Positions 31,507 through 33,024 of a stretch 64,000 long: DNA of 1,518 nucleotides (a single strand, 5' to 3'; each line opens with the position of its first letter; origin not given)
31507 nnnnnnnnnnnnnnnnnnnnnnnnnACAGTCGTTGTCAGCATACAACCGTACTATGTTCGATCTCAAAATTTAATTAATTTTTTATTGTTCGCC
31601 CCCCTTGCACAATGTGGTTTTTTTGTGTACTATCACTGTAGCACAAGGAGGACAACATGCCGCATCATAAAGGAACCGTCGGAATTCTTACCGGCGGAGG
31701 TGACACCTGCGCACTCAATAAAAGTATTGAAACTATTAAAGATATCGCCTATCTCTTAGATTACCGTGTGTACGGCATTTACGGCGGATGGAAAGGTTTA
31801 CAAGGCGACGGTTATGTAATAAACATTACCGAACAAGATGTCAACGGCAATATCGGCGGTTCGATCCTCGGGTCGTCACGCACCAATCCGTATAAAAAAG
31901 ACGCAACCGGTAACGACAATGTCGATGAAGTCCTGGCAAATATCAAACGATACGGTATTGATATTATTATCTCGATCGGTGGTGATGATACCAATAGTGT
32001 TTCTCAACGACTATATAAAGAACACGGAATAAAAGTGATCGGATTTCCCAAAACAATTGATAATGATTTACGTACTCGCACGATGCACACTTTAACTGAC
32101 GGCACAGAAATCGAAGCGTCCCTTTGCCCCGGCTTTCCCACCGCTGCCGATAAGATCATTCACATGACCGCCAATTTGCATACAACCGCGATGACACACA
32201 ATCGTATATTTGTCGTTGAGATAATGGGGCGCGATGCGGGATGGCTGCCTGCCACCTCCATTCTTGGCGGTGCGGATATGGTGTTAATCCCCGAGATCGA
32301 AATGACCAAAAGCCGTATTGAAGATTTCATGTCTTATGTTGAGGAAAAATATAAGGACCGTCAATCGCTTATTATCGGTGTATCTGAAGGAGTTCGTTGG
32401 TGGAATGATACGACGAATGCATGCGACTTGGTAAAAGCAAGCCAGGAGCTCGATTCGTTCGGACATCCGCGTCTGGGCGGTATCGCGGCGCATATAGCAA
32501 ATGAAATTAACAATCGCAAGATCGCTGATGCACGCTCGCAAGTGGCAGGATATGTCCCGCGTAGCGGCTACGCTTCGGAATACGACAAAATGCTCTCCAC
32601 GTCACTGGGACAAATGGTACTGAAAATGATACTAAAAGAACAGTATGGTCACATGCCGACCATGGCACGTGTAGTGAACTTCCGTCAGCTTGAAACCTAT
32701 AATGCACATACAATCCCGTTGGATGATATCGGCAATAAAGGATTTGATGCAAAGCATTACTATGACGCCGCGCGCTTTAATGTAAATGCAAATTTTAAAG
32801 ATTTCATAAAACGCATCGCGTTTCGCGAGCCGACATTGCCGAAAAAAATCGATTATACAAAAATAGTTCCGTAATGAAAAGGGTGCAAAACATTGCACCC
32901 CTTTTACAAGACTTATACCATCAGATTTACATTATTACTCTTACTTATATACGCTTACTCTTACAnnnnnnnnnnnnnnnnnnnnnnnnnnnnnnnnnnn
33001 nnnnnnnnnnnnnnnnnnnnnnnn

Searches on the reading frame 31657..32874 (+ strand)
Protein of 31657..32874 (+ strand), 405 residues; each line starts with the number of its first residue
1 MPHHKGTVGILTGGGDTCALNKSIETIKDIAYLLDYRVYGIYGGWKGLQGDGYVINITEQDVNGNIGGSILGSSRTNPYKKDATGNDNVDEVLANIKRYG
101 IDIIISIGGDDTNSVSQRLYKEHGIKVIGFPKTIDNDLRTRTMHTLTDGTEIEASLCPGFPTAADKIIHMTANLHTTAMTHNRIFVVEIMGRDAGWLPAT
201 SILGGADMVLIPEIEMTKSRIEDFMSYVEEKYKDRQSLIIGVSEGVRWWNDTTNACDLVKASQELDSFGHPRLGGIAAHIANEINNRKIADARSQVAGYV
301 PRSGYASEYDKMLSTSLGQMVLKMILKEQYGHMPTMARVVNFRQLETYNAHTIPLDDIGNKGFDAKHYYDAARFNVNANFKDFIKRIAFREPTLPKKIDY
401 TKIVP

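Call 29: find_related_loci(query=window:31657-32874:+, collection=genome_contigs, flank=10000)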
Query window:31657-32874:+ (405 aa) in genome_contigs; peptide patterns used: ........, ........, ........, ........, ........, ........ (x = any residue, [..] = any of these).
96 stretches matched a pattern; 21 encode a relative of the query (tblastn E <= 1e-3); 21 distinct loci.
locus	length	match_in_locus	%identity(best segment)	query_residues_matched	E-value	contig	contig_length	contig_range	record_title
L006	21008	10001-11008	80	1-405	9e-112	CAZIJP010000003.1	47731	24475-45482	MAG TPA_asm: uncultured bacterium isolate binchicken_co113_227 genome assembly, contig: NODE_832_length_47731_cov_6.7497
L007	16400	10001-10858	30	7-333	2e-37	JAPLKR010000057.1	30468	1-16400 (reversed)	MAG: Fusobacteria bacterium isolate LacPavin_0920_WC57_MAG_34_9 LacPavin_0920_WC57_scaffold_1130627, whole genome shotgu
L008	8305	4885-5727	33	8-333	1e-36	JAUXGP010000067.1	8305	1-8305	MAG: Psychrilyobacter sp. isolate CSMAG_2932 CSMAG_2932_k117_4014518_length_8305_cov_20.0000, whole genome shotgun seque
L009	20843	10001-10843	32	8-333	2e-36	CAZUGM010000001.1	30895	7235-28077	MAG TPA_asm: uncultured Fusobacteriaceae bacterium isolate binchicken_co42_99 genome assembly, contig: NODE_1456_length_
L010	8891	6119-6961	32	8-333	1e-36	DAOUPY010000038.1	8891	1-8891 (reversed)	MAG TPA_asm: Fusobacteriaceae bacterium isolate CSMAG_112 CSMAG_112_k141_3454426_length_8891_cov_16.1429, whole genome s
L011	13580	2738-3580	32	8-333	2e-36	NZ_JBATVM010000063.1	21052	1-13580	MAG: Psychrilyobacter sp. isolate MFD12164_ilm_asm_bin11 k127_52510, whole genome shotgun sequence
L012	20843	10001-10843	32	8-333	3e-35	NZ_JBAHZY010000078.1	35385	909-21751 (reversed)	MAG: Psychrilyobacter sp. isolate bin.5 k141_345099, whole genome shotgun sequence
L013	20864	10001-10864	30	8-340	2e-34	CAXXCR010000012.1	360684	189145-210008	MAG: uncultured Ilyobacter sp. isolate dcbb679e-c7e8-497c-ada8-e2240f1a3a95 genome assembly, contig: contig_12, whole ge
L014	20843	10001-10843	31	8-333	1e-32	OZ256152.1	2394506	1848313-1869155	Fusobacterium sp. oral taxon C10 isolate NCTC15132 genome assembly, chromosome: Vestland19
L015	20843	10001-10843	32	8-333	3e-32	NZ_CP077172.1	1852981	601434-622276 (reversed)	Fusobacterium nucleatum strain SB042 chromosome, complete genome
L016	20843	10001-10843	31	8-333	5e-32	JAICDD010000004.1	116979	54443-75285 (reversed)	MAG: Fusobacteriales bacterium isolate K_7_4_bin.55 scaffold_261, whole genome shotgun sequence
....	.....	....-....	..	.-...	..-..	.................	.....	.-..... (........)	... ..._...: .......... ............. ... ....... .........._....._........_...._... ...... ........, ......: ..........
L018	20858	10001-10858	28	8-338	6e-32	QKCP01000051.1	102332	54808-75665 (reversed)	MAG: Ilyobacter polytropus isolate SZUA-427 scaffold_242, whole genome shotgun sequence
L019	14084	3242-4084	31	8-333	6e-32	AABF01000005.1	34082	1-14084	Fusobacterium vincentii ATCC 49256 Contig0375, whole genome shotgun sequence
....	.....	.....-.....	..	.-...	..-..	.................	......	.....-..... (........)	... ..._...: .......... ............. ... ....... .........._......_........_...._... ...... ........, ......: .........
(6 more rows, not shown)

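Call 52: search_protein_families(library=pfam, proteins=[window:31657-32874:+], max_evalue=0.001)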
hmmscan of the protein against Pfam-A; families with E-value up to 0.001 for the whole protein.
window:31657-32874:+ (405 aa): 1 family
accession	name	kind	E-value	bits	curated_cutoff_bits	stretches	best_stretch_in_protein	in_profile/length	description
PF00365.25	PFK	-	9.3e-62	209.3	30.9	1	8-324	2-276/277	Phosphofructokinase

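Call 71: find_encoding_contigs(protein=window:31657-32874:+, flank=6000, max_places=10)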
Protein window:31657-32874:+ (405 aa): 4 contigs read that carry it; 2 places shown.
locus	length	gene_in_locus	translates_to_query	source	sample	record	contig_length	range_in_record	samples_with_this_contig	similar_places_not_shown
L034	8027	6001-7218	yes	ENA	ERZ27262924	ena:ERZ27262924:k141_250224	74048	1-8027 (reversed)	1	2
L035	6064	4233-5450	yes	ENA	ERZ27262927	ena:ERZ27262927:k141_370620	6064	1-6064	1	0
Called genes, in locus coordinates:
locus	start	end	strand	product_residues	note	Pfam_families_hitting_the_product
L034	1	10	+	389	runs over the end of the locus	PF01041:DegT_DnrJ_EryC1, PF00155:Aminotran_1_2, PF01053:Cys_Met_Meta_PP (weak), PF01212:Beta_elim_lyase (weak)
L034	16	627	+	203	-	PF02397:Bac_transf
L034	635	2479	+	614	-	PF13727:CoA_binding_3, PF02629:CoA_binding (weak), PF04321:RmlD_sub_bind, PF01073:3Beta_HSD, PF01370:Epimerase, PF02719:Polysacc_synt_2, PF16363:GDP_Man_Dehyd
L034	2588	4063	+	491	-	PF07969:Amidohydro_3, PF01979:Amidohydro_1 (weak)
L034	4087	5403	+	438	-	PF04389:Peptidase_M28 (weak), PF01546:Peptidase_M20, PF07687:M20_dimer (faint)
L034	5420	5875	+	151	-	PF00027:cNMP_binding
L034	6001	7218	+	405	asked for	PF00365:PFK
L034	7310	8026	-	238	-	?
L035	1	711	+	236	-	?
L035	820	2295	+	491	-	PF07969:Amidohydro_3, PF01979:Amidohydro_1 (weak)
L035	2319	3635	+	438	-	PF04389:Peptidase_M28 (weak), PF01546:Peptidase_M20, PF07687:M20_dimer (faint)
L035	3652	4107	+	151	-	PF00027:cNMP_binding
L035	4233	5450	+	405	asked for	PF00365:PFK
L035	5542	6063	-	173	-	?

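Call 75: find_encoding_contigs(protein=window:31657-32874:+, flank=1000, max_places=10)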
Protein window:31657-32874:+ (405 aa): 4 contigs read that carry it; 4 places shown.
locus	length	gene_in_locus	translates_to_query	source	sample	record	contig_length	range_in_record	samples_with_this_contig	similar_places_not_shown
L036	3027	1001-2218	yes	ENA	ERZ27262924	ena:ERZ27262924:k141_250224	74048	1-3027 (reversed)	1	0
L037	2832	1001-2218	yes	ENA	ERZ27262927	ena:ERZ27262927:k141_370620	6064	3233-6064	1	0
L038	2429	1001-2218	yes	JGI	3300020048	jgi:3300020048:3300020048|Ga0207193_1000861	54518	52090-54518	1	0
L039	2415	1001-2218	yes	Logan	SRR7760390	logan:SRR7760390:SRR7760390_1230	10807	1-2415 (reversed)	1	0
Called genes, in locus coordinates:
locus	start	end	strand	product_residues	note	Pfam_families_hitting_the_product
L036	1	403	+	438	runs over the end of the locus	PF04389:Peptidase_M28 (weak), PF01546:Peptidase_M20, PF07687:M20_dimer (faint)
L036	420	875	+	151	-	PF00027:cNMP_binding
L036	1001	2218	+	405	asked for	PF00365:PFK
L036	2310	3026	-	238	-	?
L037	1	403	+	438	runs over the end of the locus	PF04389:Peptidase_M28 (weak), PF01546:Peptidase_M20, PF07687:M20_dimer (faint)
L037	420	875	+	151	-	PF00027:cNMP_binding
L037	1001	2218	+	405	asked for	PF00365:PFK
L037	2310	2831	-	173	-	?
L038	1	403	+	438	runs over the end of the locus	PF04389:Peptidase_M28 (weak), PF01546:Peptidase_M20, PF07687:M20_dimer (faint)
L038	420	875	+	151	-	PF00027:cNMP_binding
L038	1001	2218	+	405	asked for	PF00365:PFK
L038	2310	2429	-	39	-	?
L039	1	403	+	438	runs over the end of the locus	PF04389:Peptidase_M28 (weak), PF01546:Peptidase_M20, PF07687:M20_dimer (faint)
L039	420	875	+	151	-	PF00027:cNMP_binding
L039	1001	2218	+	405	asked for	PF00365:PFK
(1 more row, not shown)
